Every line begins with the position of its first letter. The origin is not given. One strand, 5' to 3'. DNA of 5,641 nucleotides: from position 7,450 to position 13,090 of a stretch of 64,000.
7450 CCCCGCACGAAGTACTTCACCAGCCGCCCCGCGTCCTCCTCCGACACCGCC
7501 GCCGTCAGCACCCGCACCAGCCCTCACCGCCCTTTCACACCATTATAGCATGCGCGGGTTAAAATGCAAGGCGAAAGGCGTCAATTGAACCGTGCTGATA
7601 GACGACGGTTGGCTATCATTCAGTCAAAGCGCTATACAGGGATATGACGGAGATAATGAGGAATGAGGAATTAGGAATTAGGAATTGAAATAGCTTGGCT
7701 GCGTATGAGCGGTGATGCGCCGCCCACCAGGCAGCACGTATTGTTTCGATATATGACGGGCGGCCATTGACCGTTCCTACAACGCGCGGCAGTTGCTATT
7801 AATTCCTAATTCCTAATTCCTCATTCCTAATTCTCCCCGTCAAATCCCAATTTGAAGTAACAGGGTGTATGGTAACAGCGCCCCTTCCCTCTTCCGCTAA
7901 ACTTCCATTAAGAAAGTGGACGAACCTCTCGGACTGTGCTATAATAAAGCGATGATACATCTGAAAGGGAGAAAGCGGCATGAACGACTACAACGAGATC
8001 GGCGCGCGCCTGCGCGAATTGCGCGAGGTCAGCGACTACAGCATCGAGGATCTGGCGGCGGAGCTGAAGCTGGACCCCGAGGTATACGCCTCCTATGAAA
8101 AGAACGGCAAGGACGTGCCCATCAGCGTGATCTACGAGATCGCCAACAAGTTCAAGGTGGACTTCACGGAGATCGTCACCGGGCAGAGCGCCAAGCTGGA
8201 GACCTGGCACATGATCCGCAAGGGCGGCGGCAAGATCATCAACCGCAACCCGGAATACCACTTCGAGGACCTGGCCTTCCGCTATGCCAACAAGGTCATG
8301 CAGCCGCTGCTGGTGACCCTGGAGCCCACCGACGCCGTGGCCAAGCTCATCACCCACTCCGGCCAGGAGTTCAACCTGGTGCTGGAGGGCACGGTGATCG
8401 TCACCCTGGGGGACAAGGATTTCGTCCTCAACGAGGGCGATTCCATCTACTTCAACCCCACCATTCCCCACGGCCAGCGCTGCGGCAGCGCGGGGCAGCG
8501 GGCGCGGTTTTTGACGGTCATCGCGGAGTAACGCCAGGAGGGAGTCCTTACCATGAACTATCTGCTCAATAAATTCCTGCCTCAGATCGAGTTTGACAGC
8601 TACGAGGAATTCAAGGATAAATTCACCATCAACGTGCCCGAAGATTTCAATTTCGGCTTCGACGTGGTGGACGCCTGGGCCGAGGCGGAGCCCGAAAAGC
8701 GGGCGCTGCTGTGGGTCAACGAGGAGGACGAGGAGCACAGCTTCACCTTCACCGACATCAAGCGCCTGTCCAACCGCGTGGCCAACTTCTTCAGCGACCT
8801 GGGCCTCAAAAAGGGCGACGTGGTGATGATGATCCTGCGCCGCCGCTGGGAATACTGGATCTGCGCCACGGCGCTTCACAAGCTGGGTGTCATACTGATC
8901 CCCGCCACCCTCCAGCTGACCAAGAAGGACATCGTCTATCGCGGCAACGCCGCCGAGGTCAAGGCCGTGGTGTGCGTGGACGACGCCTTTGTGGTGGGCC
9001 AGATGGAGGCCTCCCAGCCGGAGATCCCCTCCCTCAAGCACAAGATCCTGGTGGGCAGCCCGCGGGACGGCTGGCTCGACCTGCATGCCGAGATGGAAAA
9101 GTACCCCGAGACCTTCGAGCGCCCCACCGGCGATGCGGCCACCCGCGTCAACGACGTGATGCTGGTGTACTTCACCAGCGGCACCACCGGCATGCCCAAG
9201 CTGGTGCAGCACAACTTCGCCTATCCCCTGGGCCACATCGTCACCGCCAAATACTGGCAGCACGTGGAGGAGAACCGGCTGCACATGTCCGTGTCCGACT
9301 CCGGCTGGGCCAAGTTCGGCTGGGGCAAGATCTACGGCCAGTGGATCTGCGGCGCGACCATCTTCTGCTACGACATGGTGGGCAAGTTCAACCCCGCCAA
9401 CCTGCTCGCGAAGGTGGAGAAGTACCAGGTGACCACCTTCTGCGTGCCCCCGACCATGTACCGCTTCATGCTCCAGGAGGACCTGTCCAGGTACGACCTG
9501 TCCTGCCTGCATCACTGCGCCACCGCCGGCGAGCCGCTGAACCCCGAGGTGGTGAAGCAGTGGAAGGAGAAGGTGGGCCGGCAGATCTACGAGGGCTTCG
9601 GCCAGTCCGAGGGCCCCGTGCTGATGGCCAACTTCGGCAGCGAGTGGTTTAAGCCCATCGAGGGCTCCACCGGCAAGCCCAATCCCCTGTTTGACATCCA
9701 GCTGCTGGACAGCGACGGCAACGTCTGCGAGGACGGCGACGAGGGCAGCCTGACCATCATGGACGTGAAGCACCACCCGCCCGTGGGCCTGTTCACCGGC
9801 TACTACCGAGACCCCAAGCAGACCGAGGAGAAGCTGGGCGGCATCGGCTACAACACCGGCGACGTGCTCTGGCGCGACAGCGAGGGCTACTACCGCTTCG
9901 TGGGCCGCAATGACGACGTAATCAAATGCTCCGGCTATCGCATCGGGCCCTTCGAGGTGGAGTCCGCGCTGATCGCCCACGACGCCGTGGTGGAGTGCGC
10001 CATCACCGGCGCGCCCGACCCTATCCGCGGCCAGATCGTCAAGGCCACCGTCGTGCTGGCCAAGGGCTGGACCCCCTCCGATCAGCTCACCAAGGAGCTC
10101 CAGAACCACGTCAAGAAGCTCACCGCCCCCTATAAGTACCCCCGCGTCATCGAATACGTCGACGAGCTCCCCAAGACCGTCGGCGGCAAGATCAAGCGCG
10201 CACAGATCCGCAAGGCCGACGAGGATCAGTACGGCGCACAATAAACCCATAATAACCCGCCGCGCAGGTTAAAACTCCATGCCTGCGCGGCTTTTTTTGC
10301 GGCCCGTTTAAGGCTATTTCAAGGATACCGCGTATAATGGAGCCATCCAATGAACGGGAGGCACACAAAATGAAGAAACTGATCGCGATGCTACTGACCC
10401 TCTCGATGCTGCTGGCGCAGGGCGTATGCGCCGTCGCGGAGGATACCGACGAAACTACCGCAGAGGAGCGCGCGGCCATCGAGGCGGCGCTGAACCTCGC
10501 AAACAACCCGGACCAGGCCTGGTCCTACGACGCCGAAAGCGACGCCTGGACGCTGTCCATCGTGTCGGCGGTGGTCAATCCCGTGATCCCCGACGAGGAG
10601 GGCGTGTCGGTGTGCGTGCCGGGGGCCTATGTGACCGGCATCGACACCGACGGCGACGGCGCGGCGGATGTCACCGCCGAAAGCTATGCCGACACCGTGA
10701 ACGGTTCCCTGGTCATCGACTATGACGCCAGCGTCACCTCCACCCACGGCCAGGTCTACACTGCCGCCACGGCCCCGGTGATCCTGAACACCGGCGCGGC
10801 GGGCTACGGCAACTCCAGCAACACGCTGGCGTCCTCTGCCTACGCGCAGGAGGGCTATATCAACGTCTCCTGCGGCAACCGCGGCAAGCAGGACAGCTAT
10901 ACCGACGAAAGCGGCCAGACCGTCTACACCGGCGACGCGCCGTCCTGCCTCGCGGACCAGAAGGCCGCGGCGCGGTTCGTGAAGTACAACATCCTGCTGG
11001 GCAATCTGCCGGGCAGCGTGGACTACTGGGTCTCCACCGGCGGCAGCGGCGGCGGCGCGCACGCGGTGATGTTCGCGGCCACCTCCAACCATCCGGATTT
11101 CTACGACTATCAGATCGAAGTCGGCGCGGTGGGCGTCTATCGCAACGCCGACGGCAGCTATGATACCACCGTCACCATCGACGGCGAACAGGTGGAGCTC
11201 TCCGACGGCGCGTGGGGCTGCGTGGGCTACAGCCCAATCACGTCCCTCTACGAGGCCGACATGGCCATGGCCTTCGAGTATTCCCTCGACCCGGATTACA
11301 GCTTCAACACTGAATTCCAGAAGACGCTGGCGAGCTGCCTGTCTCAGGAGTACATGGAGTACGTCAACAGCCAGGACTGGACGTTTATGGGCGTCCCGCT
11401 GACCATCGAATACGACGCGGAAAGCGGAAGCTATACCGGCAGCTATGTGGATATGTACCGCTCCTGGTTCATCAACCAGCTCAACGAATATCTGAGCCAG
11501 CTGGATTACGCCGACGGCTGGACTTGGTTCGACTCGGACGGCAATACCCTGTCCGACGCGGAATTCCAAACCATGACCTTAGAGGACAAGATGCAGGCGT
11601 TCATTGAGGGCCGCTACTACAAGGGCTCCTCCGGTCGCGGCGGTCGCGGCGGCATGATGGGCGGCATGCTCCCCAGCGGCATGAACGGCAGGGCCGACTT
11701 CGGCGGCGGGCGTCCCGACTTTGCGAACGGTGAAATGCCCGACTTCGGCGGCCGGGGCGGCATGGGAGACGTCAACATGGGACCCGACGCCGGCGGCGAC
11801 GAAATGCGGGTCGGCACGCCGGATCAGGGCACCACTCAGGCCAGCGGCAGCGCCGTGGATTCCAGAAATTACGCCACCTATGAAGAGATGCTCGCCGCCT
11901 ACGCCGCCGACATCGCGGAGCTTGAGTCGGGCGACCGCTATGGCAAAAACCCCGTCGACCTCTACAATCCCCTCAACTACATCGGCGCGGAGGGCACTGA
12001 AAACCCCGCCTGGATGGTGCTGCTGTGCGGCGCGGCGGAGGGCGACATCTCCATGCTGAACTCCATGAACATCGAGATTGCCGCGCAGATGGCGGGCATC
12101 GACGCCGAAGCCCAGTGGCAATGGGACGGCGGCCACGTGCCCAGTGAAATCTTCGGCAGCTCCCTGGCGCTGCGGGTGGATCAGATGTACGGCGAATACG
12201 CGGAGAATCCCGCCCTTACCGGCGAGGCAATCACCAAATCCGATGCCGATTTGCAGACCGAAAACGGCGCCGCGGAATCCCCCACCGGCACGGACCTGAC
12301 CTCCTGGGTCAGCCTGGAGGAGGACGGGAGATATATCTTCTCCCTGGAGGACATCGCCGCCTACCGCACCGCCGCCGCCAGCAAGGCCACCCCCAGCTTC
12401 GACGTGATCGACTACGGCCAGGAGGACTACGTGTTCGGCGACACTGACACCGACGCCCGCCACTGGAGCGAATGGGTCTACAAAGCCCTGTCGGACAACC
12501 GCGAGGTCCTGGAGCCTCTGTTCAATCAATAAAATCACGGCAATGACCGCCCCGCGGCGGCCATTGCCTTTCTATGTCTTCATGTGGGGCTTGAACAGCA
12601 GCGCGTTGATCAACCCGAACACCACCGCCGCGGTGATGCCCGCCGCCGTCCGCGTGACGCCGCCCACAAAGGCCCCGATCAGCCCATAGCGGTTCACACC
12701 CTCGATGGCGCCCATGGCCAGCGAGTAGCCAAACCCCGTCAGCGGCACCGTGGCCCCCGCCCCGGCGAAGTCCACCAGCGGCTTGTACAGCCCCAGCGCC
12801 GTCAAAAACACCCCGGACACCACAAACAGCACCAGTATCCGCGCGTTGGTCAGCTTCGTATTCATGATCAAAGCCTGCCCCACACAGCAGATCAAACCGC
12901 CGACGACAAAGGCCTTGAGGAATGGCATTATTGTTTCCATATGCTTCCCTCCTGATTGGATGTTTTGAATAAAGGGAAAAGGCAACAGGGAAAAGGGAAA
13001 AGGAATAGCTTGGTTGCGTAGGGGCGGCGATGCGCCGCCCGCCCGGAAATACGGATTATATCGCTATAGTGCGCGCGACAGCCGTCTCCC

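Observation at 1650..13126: Family of intergenic elements with locus-specific tandem-heptamer arms around conserved structured cores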

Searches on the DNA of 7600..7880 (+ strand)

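Call 47: search_dna_similar(query=window:7600-7880:+, collection=phages, mode=distant, max_evalue=0.001, max_rows=10)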
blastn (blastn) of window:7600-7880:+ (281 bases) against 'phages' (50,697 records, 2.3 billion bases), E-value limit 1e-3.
Records with a match: 1; places in all: 1; records where one place covers at least 80% of the query: 0.
Best place of each record, by identity: 80-90% 1.
By first word of the organism name: Bacteriophage 1.
By host as written in the record: - 1.
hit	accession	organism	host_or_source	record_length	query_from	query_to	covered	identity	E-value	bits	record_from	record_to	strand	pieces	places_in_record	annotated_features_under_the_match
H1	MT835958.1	Bacteriophage sp.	human fecal samples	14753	199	235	13%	89.2%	5e-4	50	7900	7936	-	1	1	record has no annotation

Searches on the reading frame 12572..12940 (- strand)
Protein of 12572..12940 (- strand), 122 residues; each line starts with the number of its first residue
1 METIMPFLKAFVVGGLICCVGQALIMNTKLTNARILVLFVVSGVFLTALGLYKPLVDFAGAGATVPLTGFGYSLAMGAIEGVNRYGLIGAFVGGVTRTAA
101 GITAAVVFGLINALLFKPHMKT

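Call 29: find_related_loci(query=window:12572-12940:-, collection=metagenome_contigs, flank=10000)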
Query window:12572-12940:- (122 aa) in metagenome_contigs; peptide patterns used: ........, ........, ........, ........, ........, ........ (x = any residue, [..] = any of these).
600 stretches matched a pattern (row limit reached: there are more); 169 encode a relative of the query (tblastn E <= 1e-3); the best 80 are kept; 80 distinct loci.
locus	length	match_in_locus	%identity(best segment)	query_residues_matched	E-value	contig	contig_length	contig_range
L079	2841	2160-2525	98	1-122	5e-75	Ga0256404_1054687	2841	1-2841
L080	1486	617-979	93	1-121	2e-73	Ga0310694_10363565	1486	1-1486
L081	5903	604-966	86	1-121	2e-64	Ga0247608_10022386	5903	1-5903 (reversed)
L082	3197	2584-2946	86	1-121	1e-64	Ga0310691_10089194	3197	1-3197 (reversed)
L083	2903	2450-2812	87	1-121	8e-64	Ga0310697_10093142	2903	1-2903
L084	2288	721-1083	87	1-121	1e-64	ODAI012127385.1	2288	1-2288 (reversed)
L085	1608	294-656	78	1-121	6e-61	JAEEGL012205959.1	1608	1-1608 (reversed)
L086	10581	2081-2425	82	7-121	1e-57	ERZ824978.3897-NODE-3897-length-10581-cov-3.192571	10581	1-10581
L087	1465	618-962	82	7-121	7e-60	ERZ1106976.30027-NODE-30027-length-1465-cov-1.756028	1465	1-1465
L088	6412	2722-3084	78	1-121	9e-57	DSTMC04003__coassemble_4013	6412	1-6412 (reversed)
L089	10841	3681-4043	76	1-121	4e-56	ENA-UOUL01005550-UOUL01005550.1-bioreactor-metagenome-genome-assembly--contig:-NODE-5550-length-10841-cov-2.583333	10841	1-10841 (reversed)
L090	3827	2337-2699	75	1-121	1e-55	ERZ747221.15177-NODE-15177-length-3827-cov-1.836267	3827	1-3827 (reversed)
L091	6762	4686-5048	74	1-121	2e-55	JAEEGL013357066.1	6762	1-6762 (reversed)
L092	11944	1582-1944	75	1-121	1e-54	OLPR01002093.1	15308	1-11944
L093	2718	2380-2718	77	9-121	5e-55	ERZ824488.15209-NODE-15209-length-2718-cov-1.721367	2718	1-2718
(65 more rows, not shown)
